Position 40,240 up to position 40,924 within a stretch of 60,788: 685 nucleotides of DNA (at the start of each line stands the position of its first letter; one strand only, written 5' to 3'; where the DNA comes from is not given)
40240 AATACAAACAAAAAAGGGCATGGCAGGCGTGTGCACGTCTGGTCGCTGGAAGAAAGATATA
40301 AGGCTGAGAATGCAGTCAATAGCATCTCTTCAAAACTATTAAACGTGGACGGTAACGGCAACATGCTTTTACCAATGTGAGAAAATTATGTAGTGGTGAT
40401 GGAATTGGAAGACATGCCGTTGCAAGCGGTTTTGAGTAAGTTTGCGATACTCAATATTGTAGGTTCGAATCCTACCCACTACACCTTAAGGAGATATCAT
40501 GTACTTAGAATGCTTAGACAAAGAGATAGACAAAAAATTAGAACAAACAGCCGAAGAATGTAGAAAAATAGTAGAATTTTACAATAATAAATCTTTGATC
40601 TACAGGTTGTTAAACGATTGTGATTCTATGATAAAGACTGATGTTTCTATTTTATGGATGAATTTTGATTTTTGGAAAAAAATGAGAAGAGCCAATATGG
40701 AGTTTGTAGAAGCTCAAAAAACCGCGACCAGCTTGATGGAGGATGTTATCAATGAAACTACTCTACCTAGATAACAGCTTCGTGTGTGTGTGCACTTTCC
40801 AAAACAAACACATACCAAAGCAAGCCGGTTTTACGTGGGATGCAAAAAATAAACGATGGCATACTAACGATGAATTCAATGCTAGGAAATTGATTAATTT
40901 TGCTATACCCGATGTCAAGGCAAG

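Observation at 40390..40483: Class II-shaped tRNA (Leu-like D loop, very long variable arm, A73) carrying a Cys anticodon GCA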

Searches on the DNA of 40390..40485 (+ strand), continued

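Call 41: search_rna_families(source=L008, start=1085, end=1560, threshold=evalue, max_evalue=0.01, show_alignments=6)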
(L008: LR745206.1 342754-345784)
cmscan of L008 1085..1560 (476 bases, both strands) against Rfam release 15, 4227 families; matches with E-value up to 0.01: 5.
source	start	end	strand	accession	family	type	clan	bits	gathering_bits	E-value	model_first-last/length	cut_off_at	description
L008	1183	1269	+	RF00005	tRNA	Gene; tRNA;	CL00001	50.5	29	5.5e-10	1-71/71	no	tRNA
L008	1278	1362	+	RF01852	tRNA-Sec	Gene; tRNA;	CL00001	47.4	47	1.6e-08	1-91/91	no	Selenocysteine transfer RNA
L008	1092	1174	+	RF01852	tRNA-Sec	Gene; tRNA;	CL00001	45.5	47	4.9e-08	1-91/91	no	Selenocysteine transfer RNA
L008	1369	1451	+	RF01852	tRNA-Sec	Gene; tRNA;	CL00001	41.3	47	5.9e-07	1-91/91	no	Selenocysteine transfer RNA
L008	1458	1538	+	RF00005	tRNA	Gene; tRNA;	CL00001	35.6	29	6.8e-06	1-71/71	no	tRNA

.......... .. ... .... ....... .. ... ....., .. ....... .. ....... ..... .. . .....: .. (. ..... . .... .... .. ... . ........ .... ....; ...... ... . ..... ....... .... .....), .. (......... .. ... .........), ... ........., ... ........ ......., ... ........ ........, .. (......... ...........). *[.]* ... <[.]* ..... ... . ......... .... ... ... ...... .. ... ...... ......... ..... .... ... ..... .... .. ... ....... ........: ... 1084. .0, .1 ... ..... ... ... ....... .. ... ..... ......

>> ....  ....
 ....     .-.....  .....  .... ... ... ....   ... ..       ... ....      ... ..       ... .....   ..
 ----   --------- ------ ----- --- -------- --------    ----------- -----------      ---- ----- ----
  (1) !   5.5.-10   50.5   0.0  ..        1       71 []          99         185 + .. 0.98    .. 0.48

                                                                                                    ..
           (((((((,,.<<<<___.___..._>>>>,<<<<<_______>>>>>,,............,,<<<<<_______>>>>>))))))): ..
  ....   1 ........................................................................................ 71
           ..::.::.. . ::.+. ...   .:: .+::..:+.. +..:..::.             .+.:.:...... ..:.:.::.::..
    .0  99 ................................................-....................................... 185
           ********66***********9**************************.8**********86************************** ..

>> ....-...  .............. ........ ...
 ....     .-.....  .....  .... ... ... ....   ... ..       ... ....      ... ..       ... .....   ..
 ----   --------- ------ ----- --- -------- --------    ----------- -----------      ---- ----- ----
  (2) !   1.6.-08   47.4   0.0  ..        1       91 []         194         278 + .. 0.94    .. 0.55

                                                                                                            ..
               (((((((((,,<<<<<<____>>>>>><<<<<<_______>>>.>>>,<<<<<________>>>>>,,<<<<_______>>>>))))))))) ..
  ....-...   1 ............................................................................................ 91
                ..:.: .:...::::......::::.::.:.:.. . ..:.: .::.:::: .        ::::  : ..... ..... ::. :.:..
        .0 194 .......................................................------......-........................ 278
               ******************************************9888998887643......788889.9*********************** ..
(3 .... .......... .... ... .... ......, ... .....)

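Call 52: search_dna_similar(query=L006:1451-1540:+, collection=phages, mode=distant, max_rows=40, max_evalue=0.1)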
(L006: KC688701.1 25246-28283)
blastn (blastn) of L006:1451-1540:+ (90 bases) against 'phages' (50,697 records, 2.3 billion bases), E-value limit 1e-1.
Records with a match: 16; places in all: 16; records where one place covers at least 80% of the query: 2.
Best place of each record, by identity: >=99% 2; 90-95% 14.
By first word of the organism name: Arthrobacter 13; Croceibacter 2; Yersinia 1.
By host as written in the record: Arthrobacter sp. ATCC 21022 13; Croceibacter atlanticus HTCC2559 2; - 1.
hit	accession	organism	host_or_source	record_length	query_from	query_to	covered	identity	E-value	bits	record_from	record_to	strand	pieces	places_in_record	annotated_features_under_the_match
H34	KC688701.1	Croceibacter phage P2559Y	Croceibacter atlanticus HTCC2559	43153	1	90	100%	100.0%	8e-39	163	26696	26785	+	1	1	none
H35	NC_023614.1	Croceibacter phage P2559Y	Croceibacter atlanticus HTCC2559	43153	1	90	100%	100.0%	8e-39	163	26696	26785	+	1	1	none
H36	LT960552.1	Yersinia phage fHe-Yen9-03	-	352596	57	90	38%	91.4%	2e-2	44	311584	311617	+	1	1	tRNA-Pro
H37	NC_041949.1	Arthrobacter phage Amigo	Arthrobacter sp. ATCC 21022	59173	62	88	30%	92.6%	7e-2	41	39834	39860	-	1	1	59: tRNA-Gly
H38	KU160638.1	Arthrobacter phage Amigo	Arthrobacter sp. ATCC 21022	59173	62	88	30%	92.6%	7e-2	41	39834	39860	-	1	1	59: tRNA-Gly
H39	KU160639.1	Arthrobacter phage Anansi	Arthrobacter sp. ATCC 21022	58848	62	88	30%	92.6%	7e-2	41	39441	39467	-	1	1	58: tRNA-Gly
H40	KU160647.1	Arthrobacter phage Gorgeous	Arthrobacter sp. ATCC 21022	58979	62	88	30%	92.6%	7e-2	41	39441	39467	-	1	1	58: tRNA-Gly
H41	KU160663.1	Arthrobacter phage Rings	Arthrobacter sp. ATCC 21022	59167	62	88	30%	92.6%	7e-2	41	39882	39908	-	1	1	59: tRNA-Gly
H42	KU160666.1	Arthrobacter phage SorJuana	Arthrobacter sp. ATCC 21022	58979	62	88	30%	92.6%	7e-2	41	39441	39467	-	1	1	58: tRNA-Gly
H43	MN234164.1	Arthrobacter phage Yeezus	Arthrobacter sp. ATCC 21022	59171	62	88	30%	92.6%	7e-2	41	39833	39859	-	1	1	none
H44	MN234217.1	Arthrobacter phage Ichor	Arthrobacter sp. ATCC 21022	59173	62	88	30%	92.6%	7e-2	41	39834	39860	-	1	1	none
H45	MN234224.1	Arthrobacter phage Jaek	Arthrobacter sp. ATCC 21022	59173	62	88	30%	92.6%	7e-2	41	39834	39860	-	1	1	none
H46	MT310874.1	Arthrobacter phage Boersma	Arthrobacter sp. ATCC 21022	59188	62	88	30%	92.6%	7e-2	41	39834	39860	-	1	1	61: tRNA-OTHER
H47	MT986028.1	Arthrobacter phage Thunderclap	Arthrobacter sp. ATCC 21022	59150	62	88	30%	92.6%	7e-2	41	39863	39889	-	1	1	58: tRNA-Gly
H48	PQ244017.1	Arthrobacter phage Amavida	Arthrobacter sp. ATCC 21022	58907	62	88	30%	92.6%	7e-2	41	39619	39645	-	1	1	60: tRNA-OTHER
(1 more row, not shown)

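Call 57: search_dna_similar(query=window:40390-40485:+, collection=ecoli_genomes, mode=distant, max_rows=15, max_evalue=10)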
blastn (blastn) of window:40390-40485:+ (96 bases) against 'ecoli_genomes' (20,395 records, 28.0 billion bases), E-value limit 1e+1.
Records with a match: 20; places in all: 22; records where one place covers at least 80% of the query: 0.
Genomes with a match: 20 of 5426; with a place that covers at least 80% of the query: 0. Places per genome that has any: lowest 1, median 1, highest 3. On chromosomes: 0 places; on plasmids: 22.
Best place of each record, by identity: 90-95% 20.
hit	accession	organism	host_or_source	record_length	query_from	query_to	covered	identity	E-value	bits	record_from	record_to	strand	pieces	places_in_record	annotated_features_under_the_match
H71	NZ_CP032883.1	Escherichia coli strain SCEC020022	Homo sapiens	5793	66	91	27%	92.3%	3e+0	39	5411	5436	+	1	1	tRNA-Lys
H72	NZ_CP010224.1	Escherichia coli strain M19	mouse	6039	66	91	27%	92.3%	3e+0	39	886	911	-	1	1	tRNA-Lys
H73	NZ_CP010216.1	Escherichia coli strain M15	mouse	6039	66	91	27%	92.3%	3e+0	39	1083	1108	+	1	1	tRNA-Lys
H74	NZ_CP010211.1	Escherichia coli strain M11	mouse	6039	66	91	27%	92.3%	3e+0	39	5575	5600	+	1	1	tRNA-Lys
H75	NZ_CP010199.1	Escherichia coli strain M9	mouse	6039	66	91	27%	92.3%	3e+0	39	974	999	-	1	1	tRNA-Lys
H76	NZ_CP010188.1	Escherichia coli strain M6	mouse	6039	66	91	27%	92.3%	3e+0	39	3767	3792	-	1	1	tRNA-Lys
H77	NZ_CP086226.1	Escherichia coli strain 779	Homo sapiens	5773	66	91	27%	92.3%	3e+0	39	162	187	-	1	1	tRNA-Lys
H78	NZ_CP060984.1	Escherichia coli strain EC3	Homo sapiens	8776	66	91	27%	92.3%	3e+0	39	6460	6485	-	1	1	tRNA-Lys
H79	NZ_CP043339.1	Escherichia coli strain WCHEC115106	Homo sapiens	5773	66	91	27%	92.3%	3e+0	39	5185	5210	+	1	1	tRNA-Lys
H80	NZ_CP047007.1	Escherichia coli strain J-8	chicken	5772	66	91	27%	92.3%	3e+0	39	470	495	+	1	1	tRNA-Lys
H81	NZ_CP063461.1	Escherichia coli strain EM22-18-53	not applicable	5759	66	91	27%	92.3%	3e+0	39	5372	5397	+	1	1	tRNA-Lys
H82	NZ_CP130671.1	Escherichia coli strain SM107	Homo sapiens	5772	66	91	27%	92.3%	3e+0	39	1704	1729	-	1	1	tRNA-Lys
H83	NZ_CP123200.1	Escherichia coli strain C-SRM-3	wastewater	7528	66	91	27%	92.3%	3e+0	39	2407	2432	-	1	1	tRNA-Lys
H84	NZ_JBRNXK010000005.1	Escherichia coli strain ECOD1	mink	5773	66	91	27%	92.3%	3e+0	39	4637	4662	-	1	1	tRNA-Lys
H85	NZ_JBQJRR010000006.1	Escherichia coli strain 2020N21-246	Homo sapiens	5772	66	91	27%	92.3%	3e+0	39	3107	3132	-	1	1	tRNA-Lys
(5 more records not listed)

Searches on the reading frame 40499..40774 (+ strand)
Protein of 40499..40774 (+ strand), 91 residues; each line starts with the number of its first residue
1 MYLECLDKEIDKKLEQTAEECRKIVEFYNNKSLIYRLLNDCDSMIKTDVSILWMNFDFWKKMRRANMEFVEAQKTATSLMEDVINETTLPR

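Call 15: search_protein_families(library=pfam, proteins=[window:40499-40774:+], max_evalue=0.01)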
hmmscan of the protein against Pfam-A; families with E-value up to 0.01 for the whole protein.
window:40499-40774:+ (91 aa): 1 family
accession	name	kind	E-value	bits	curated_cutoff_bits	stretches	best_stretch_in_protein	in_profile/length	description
PF18698.7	HisK_sensor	-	0.0072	17.1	27.3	1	8-72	3-66/126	Histidine kinase sensor domain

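Call 59: find_encoding_contigs(protein=window:40499-40774:+, flank=3000, max_places=10)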
Protein window:40499-40774:+ (91 aa): 4 contigs read that carry it; 3 places shown.
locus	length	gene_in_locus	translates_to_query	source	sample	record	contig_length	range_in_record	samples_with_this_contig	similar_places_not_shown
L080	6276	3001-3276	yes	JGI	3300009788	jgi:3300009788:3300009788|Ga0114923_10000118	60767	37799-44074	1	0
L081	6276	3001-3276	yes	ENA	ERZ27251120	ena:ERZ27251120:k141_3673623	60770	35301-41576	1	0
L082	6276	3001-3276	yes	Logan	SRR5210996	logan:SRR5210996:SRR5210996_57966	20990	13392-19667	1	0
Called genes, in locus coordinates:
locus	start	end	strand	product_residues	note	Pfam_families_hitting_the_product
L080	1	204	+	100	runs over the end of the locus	-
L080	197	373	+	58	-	-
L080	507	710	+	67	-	-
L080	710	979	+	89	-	-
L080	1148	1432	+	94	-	-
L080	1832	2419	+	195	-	PF04321:RmlD_sub_bind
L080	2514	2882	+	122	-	-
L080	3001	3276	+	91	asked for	-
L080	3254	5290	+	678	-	PF00176:SNF2-rel_dom, PF04851:ResIII (weak), PF00271:Helicase_C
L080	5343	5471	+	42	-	-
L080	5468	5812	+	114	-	-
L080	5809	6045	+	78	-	-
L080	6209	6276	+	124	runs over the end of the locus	PF13392:HNH_3 (weak)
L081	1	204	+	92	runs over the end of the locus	-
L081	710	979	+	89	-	-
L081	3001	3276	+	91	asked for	-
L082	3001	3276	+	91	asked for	-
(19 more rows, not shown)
